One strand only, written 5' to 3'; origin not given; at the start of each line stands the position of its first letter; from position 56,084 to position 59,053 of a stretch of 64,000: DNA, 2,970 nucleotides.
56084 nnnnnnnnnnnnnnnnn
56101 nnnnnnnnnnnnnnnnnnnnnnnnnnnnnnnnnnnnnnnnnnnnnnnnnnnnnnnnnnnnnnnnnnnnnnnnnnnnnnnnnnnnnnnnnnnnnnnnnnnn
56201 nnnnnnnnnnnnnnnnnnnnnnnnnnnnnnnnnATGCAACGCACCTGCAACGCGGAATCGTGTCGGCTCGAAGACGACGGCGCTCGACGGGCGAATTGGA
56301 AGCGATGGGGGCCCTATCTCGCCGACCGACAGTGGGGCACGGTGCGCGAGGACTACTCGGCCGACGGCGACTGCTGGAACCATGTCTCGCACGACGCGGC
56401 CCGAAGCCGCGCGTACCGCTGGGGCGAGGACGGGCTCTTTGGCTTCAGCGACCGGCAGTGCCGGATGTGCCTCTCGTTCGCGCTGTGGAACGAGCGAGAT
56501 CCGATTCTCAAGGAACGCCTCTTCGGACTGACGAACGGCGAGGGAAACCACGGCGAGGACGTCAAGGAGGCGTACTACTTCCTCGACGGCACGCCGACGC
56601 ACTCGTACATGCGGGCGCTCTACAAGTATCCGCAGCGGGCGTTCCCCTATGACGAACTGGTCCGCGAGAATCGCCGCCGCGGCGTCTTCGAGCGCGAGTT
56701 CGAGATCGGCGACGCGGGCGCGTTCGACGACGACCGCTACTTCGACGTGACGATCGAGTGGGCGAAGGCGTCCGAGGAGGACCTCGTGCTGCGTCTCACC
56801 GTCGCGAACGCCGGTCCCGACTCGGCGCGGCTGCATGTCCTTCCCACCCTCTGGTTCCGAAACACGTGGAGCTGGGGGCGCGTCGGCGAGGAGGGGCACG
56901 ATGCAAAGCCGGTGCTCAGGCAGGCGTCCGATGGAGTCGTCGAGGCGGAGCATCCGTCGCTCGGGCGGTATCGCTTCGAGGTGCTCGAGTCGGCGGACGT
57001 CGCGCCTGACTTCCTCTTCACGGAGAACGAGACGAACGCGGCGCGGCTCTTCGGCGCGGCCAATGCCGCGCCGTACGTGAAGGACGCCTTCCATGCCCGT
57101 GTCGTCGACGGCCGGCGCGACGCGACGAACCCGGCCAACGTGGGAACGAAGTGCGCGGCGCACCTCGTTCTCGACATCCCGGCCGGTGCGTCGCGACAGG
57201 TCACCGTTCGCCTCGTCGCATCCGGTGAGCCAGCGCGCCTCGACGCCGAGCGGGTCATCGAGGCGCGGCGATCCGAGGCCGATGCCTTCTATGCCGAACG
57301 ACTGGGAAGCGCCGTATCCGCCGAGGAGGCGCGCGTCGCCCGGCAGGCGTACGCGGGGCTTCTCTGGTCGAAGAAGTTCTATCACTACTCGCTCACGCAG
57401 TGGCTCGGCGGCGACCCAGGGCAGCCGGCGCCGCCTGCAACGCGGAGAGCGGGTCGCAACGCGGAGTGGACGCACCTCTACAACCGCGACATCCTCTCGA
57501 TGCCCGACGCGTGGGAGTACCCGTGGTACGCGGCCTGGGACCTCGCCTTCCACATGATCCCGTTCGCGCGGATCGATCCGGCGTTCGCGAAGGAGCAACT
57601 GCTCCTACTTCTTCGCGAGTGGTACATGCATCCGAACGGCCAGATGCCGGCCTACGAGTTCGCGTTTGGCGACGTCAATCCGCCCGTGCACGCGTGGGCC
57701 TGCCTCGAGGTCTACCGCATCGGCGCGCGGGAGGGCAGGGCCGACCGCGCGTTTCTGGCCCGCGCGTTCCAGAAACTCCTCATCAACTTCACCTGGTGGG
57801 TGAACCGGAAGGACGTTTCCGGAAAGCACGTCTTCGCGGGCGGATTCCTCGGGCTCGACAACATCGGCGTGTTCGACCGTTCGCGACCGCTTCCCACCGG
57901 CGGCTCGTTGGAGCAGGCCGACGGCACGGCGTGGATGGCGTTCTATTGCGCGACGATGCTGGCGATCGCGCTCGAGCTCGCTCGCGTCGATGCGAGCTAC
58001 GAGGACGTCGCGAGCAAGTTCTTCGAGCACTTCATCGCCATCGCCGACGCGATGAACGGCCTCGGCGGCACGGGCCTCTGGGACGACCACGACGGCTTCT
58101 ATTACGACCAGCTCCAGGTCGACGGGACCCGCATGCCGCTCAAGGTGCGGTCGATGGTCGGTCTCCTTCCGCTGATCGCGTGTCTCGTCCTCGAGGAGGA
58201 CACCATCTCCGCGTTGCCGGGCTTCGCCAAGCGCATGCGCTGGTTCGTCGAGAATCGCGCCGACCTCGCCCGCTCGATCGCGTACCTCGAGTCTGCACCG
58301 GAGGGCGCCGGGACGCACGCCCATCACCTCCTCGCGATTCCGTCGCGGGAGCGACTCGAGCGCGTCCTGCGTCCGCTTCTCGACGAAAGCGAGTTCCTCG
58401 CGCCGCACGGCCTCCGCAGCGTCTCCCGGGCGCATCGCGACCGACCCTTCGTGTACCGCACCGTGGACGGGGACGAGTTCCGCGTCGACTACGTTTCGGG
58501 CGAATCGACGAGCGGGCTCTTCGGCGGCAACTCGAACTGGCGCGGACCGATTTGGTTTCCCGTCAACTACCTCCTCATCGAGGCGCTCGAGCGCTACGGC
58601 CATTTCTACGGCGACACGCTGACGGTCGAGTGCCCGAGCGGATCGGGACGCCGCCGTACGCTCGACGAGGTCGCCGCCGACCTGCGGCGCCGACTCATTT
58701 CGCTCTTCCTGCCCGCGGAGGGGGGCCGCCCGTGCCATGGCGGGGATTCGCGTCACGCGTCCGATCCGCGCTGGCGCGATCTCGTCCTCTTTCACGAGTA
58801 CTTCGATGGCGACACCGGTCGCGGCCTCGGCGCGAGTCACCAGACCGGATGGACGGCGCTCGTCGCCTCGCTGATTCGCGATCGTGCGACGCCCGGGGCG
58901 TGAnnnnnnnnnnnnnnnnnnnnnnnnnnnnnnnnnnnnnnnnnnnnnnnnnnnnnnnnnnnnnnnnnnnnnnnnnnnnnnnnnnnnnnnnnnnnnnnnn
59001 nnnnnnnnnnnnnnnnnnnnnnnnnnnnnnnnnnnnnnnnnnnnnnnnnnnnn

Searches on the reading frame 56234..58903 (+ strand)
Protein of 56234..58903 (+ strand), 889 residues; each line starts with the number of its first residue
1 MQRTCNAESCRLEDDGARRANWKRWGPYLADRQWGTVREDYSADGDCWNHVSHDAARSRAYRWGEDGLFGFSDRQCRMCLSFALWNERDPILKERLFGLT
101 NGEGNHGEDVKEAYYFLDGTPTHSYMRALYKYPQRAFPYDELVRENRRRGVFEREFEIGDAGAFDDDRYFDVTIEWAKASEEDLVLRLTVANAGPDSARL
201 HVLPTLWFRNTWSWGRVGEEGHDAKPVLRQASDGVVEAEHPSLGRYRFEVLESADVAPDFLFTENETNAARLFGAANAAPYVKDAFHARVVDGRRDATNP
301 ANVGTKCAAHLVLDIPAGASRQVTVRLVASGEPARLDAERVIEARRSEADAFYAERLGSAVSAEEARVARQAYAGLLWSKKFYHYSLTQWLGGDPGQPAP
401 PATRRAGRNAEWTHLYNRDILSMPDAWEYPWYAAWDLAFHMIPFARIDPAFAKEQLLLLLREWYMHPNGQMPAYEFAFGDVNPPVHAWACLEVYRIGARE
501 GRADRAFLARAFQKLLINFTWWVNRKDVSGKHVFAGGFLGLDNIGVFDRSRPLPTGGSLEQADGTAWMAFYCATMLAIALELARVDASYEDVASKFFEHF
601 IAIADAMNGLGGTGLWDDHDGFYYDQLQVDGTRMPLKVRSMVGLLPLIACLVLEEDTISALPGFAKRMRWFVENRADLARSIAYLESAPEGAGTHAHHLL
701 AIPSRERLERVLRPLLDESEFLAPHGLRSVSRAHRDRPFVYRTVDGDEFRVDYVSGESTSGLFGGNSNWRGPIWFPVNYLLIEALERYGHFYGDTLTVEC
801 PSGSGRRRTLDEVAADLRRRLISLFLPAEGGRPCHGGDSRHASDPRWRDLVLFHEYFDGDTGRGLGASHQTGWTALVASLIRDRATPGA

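Call 26: search_protein_families(library=pfam, proteins=[window:56234-58903:+], max_evalue=0.00001)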
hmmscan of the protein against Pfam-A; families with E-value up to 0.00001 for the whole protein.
window:56234-58903:+ (889 aa): 2 families
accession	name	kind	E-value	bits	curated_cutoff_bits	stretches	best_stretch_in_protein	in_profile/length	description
PF22422.2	MGH1-like_GH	-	2.6e-29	103.3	27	2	429-656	1-256/356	Mannosylglycerate hydrolase MGH1-like glycoside hydrolase domain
PF03200.22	Glyco_hydro_63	-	6.1e-10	38.9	22.4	0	704-794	362-432/492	Glycosyl hydrolase family 63 C-terminal domain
